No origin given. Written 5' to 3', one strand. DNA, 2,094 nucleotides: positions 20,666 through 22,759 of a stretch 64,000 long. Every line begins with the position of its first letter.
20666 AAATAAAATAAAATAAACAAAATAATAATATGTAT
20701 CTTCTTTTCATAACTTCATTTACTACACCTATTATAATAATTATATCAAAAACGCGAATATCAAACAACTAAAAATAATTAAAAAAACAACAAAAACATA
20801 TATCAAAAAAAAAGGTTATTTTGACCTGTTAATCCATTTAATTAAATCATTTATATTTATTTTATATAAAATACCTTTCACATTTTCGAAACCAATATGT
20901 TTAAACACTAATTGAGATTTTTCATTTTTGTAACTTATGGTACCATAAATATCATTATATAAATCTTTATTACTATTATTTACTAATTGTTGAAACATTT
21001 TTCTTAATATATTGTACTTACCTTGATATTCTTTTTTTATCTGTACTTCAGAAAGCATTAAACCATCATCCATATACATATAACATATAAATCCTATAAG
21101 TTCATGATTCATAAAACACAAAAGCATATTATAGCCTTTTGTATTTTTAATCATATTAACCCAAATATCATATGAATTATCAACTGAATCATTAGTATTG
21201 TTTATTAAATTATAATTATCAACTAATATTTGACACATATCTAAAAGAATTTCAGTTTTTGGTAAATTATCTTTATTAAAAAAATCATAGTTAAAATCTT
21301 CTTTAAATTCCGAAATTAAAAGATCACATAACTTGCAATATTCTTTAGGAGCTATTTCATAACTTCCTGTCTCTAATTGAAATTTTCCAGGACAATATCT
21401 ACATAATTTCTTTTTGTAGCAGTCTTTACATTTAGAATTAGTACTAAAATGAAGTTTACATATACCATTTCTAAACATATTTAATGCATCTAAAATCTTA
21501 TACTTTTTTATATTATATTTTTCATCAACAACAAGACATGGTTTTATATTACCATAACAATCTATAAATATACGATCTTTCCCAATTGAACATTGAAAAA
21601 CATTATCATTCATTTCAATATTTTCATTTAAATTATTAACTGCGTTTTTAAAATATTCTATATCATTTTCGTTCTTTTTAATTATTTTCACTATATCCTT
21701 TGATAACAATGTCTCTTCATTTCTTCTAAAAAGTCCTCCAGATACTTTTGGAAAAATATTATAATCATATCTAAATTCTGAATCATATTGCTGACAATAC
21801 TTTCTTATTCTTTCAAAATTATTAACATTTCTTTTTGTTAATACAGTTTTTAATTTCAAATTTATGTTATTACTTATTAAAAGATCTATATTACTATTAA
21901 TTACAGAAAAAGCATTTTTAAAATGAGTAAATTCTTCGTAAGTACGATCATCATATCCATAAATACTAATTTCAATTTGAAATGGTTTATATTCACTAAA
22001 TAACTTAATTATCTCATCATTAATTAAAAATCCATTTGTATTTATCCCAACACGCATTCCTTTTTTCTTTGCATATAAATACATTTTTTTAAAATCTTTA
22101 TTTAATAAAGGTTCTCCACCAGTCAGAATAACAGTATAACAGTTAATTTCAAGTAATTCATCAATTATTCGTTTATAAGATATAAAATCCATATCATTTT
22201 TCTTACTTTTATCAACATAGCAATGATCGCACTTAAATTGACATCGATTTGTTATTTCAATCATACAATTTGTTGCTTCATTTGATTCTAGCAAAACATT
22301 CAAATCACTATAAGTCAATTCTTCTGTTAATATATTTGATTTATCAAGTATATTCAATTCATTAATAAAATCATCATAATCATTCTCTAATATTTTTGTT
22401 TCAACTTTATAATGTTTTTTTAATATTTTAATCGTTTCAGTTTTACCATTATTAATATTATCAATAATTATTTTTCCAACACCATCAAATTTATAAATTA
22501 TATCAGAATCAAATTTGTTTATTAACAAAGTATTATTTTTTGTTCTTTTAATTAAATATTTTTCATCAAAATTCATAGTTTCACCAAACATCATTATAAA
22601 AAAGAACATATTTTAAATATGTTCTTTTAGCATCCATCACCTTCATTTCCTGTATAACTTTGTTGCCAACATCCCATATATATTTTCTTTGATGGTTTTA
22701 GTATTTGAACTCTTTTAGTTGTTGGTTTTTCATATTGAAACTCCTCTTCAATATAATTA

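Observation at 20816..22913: Candidate RiPP operon: RRE + radical SAM/SPASM maturase with a fused GNAT-like domain, preceded by a small Cys/Trp-containing ORF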

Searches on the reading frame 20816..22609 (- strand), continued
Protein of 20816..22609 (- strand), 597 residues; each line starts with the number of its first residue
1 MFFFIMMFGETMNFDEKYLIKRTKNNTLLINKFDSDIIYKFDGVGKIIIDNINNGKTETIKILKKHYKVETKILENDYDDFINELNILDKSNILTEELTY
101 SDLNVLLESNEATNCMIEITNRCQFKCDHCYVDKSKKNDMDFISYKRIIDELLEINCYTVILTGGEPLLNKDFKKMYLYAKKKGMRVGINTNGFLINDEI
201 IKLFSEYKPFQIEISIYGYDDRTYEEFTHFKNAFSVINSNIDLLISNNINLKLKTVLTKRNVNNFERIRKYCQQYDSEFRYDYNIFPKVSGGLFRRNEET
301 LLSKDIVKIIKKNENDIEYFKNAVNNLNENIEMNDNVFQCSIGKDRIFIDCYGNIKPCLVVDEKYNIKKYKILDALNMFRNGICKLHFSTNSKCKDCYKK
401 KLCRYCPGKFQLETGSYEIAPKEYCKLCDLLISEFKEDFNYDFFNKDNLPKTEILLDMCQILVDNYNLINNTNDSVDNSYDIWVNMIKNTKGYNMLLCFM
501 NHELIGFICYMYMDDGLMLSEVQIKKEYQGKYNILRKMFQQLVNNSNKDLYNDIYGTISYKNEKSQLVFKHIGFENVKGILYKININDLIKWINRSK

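Call 63: search_protein_families(library=ncbifam, proteins=[L011:415-672:+, L021:1143-1394:+, L029:872-1135:+, L008:6253-6735:+], max_evalue=1)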
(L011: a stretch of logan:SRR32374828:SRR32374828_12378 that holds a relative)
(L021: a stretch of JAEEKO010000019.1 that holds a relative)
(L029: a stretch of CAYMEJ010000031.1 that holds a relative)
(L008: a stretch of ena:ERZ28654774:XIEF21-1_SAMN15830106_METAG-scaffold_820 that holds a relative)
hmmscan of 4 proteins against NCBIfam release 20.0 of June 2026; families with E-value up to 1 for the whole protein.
L011:415-672:+ (85 aa): 4 families
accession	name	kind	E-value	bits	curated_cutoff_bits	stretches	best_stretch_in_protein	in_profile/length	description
NF033536.1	lasso_PqqD_Bac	exception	0.00039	20.5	80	1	42-82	44-86/88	lasso peptide biosynthesis PqqD family chaperone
TIGR04248.1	SCM_PqqD_rel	equivalog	0.0049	17.1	100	1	12-79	9-78/84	SynChlorMet cassette protein ScmD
NF033530.1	lasso_PqqD_Strm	exception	0.12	12.6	70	1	48-81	44-77/78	lasso peptide biosynthesis PqqD family chaperone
TIGR03859.1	PQQ_PqqD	equivalog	0.16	11.9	46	1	45-83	44-81/81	pyrroloquinoline quinone biosynthesis peptide chaperone PqqD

L021:1143-1394:+ (83 aa): 5 families
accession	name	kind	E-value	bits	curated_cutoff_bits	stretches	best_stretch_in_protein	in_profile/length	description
TIGR03859.1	PQQ_PqqD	equivalog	2.8e-05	23.9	46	1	23-77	23-76/81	pyrroloquinoline quinone biosynthesis peptide chaperone PqqD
TIGR04302.1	geo_PqqD_fam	equivalog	0.0004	20.8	100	1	22-80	41-99/102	GeoRSP system PqqD family peptide chaperone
NF050069.2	PqqD_rel_WgkC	exception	0.0013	18.7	110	1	25-80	30-85/103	PqqD family peptide maturation chaperone WgkC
NF033530.1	lasso_PqqD_Strm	exception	0.024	14.8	70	1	33-80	30-77/78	lasso peptide biosynthesis PqqD family chaperone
NF033536.1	lasso_PqqD_Bac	exception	0.037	14.2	80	1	36-77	41-82/88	lasso peptide biosynthesis PqqD family chaperone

L029:872-1135:+ (87 aa): 3 families
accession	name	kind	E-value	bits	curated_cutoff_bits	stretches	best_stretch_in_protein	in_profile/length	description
NF033530.1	lasso_PqqD_Strm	exception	2.8e-05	24.3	70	1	9-80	5-77/78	lasso peptide biosynthesis PqqD family chaperone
NF033536.1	lasso_PqqD_Bac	exception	0.00022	21.3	80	1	6-83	10-88/88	lasso peptide biosynthesis PqqD family chaperone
NF050069.2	PqqD_rel_WgkC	exception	0.072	13.1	110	1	5-81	9-86/103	PqqD family peptide maturation chaperone WgkC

L008:6253-6735:+ (160 aa): 10 families
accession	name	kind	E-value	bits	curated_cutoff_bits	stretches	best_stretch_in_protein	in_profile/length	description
TIGR01575.1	rimI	equivalog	2.4e-07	31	86.4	1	56-143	29-116/132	ribosomal protein S18-alanine N-acetyltransferase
NF040503.1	resist_ArsN1a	equivalog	0.0001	22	170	1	50-143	38-137/159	arsinothricin resistance N-acetyltransferase ArsN1 family A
NF009887.0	PRK13346.1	equivalog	0.0039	16.9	313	1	68-153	139-223/231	superantigen-like protein SSL7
NF007025.1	PRK09491.1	equivalog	0.0049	16.8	173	1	55-142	35-122/145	ribosomal protein S18-alanine N-acetyltransferase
NF043067.1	AAC_6p_group_E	equivalog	0.028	14.3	140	1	41-143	21-131/140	aminoglycoside 6'-N-acetyltransferase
NF005840.0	PRK07757.1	equivalog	0.069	13.1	154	1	60-142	43-121/153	N-acetyltransferase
NF000360.1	sat4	exception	0.091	12.8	380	1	31-149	48-164/180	streptothricin N-acetyltransferase Sat4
TIGR02406.1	ectoine_EctA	equivalog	0.092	12.8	120.6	1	61-138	41-122/157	diaminobutyrate acetyltransferase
NF007807.0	PRK10514.1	equivalog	0.093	12.6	134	0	111-143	94-126/147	acetyltransferase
NF000944.0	PRK00094.2-2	equivalog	0.12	11.2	603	1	79-134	44-99/371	NAD(P)H-dependent glycerol-3-phosphate dehydrogenase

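Call 80: search_solved_structures(query=A1, max_evalue=0.001, show_alignments=5)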
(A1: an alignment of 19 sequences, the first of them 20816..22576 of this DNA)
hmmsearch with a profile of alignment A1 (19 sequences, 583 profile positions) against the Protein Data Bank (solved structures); distinct sequences matched with E-value up to 0.001: 27.
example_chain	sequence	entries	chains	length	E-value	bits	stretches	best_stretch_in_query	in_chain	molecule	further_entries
6efn_A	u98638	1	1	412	5.1e-17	65.1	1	80-264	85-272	Sporulation killing factor maturation protein SkfB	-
2fb2_A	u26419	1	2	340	1.2e-09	40.7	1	101-304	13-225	Molybdenum cofactor biosynthesis protein A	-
1tv7_A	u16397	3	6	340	1.5e-09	40.4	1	102-304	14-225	Molybdenum cofactor biosynthesis protein A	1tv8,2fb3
8hzv_A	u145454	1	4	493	1.6e-09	40.2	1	111-235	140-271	Radical S-Adenosyl-L-methionine Enzyme DesII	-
8hzy_A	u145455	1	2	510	1.8e-09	40.2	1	111-235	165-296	DesII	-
4ua3_A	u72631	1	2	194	1.1e-07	34.3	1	436-565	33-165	Uncharacterized N-acetyltransferase C825.04c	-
7tol_A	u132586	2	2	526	2e-06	30.1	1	97-209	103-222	glycerol dibiphytanyl glycerol tetraether - macrocyclic archaeol synthase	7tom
7vob_C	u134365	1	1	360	2.5e-06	29.8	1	105-251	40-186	Cytosylglucuronate decarboxylase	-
7voc_C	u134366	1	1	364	2.5e-06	29.7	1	105-250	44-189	Cytosylglucuronate decarboxylase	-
7n7h_A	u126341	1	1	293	6.1e-06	28.5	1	108-252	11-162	VIPERIN-LIKE ENZYME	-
7wx5_A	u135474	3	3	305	1.3e-05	27.4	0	470-577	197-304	N-acetyltransferase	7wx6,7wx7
6wqc_A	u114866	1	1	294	1.9e-05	26.8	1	466-569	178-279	N-terminal acetyltransferase, GNAT family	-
6wqb_A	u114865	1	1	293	1.9e-05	26.8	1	466-569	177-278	N-terminal acetyltransferase, GNAT family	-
9dfu_A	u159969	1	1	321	5.2e-05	25.4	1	108-252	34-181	Radical SAM core domain-containing protein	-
9dfn_A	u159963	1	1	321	8.3e-05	24.7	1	109-252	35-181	Radical SAM core domain-containing protein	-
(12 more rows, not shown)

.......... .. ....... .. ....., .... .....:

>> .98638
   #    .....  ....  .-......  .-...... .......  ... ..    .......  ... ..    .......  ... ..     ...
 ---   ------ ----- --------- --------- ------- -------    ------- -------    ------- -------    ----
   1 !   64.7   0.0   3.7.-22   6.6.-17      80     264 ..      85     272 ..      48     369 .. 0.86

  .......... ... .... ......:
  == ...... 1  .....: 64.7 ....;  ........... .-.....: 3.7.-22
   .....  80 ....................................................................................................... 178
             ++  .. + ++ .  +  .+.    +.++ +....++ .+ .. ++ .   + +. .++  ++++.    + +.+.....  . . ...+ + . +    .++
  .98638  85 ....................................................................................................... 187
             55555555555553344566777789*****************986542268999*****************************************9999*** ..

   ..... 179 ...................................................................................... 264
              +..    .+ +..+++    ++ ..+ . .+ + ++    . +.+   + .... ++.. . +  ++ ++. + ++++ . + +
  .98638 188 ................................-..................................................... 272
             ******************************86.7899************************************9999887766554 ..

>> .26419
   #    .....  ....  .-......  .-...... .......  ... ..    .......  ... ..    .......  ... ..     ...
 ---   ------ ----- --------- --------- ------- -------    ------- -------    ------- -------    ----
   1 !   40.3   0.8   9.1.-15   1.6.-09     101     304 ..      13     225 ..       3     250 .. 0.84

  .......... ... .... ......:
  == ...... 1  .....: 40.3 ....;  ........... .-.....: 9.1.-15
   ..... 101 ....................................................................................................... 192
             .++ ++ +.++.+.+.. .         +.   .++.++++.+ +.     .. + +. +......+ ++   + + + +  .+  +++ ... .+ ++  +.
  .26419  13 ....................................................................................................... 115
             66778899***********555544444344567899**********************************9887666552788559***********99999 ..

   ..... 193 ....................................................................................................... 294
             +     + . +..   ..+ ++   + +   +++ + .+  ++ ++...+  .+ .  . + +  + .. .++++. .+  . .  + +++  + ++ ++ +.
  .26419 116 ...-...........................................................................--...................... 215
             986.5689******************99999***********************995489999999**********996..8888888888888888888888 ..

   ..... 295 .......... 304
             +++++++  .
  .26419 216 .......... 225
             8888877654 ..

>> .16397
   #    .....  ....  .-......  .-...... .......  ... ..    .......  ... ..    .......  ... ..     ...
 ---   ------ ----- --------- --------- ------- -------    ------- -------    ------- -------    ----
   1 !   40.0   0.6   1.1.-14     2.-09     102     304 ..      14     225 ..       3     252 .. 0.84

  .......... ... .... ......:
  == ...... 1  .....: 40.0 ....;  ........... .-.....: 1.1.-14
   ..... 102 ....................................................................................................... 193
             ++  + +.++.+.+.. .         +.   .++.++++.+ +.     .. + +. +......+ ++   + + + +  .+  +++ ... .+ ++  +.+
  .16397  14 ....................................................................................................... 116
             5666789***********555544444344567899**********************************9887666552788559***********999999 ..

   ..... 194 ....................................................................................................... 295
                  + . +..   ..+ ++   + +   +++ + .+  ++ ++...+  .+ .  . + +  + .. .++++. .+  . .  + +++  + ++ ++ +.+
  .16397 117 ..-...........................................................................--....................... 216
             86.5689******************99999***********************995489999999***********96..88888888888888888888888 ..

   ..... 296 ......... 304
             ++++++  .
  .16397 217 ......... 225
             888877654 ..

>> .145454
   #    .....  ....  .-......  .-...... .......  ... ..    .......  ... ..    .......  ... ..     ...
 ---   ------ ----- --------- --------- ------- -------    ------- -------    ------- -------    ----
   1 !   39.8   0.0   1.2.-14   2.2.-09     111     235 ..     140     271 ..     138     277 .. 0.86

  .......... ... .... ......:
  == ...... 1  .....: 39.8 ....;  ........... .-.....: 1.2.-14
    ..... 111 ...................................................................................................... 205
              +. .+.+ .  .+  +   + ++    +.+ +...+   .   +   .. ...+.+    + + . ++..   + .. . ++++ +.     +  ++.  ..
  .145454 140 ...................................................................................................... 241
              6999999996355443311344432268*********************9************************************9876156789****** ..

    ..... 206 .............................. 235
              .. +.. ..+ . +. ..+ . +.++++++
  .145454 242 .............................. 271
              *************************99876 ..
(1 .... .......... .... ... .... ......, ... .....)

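Call 88: find_encoding_contigs(protein=window:20816-22609:-, flank=3000, max_places=6)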
Protein window:20816-22609:- (597 aa): no gene with exactly this product is on record in the collection.

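Call 89: find_encoding_contigs(protein=window:20816-22576:-, flank=3000, max_places=6)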
Protein window:20816-22576:- (586 aa): no gene with exactly this product is on record in the collection.

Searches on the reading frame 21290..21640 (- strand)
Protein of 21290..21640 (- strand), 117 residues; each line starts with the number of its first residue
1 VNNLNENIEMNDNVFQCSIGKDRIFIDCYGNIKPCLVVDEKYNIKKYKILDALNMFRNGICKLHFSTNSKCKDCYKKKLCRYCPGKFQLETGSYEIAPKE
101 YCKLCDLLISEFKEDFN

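Call 63: search_protein_families(library=ncbifam, proteins=[window:21290-21640:-], max_evalue=1)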
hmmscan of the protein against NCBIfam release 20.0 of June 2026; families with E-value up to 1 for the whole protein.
window:21290-21640:- (117 aa): 7 families
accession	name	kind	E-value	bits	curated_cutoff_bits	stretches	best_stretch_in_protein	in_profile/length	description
TIGR04064.1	rSAM_nif11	equivalog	2.9e-05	23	518.7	1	3-104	320-421/459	nif11-like peptide radical SAM maturase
TIGR04068.1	rSAM_ocin_clost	equivalog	0.0026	16.7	500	1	17-91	352-428/462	Cys-rich peptide radical SAM maturase CcpM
TIGR04133.1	rSAM_w_lipo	hypoth_equivalog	0.014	14.4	425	1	8-86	252-330/350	TIGR04133 family radical SAM/SPASM protein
NF047865.1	rSAM_PapB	equivalog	0.037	13.3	340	1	9-93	239-326/330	PapB family radical SAM/SPASM ranthipeptide maturase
NF011455.0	PRK14873.1-5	equivalog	0.075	11.2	969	1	70-113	387-430/675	primosomal protein N'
NF045574.1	sacti_mat_StsB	exception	0.1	11.4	625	1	16-104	319-416/466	StsB family radical SAM/SPASM domain sactipeptide maturase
TIGR04148.1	GG_samocin_CFB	equivalog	0.14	11.4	300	1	18-84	296-365/411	radical SAM peptide maturase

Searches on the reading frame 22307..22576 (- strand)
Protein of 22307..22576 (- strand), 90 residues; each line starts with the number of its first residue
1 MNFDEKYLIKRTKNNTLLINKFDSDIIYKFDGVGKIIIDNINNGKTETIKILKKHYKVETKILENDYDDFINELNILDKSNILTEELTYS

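Call 62: search_protein_families(library=pfam, proteins=[window:22307-22576:-], max_evalue=1)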
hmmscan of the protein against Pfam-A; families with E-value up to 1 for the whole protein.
window:22307-22576:- (90 aa): 2 families
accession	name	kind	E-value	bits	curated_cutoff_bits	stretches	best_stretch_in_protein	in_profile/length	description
PF05402.18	PqqD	-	0.0002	22.1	23.4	1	25-74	10-61/67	Coenzyme PQQ synthesis protein D (PqqD)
PF06497.16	Baculo_Ac102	-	0.02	15.8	27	1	12-83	12-88/99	Baculovirus Ac102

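Call 63: search_protein_families(library=ncbifam, proteins=[window:22307-22576:-], max_evalue=1)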
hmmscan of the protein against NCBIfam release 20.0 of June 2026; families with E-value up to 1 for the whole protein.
window:22307-22576:- (90 aa): 0 families
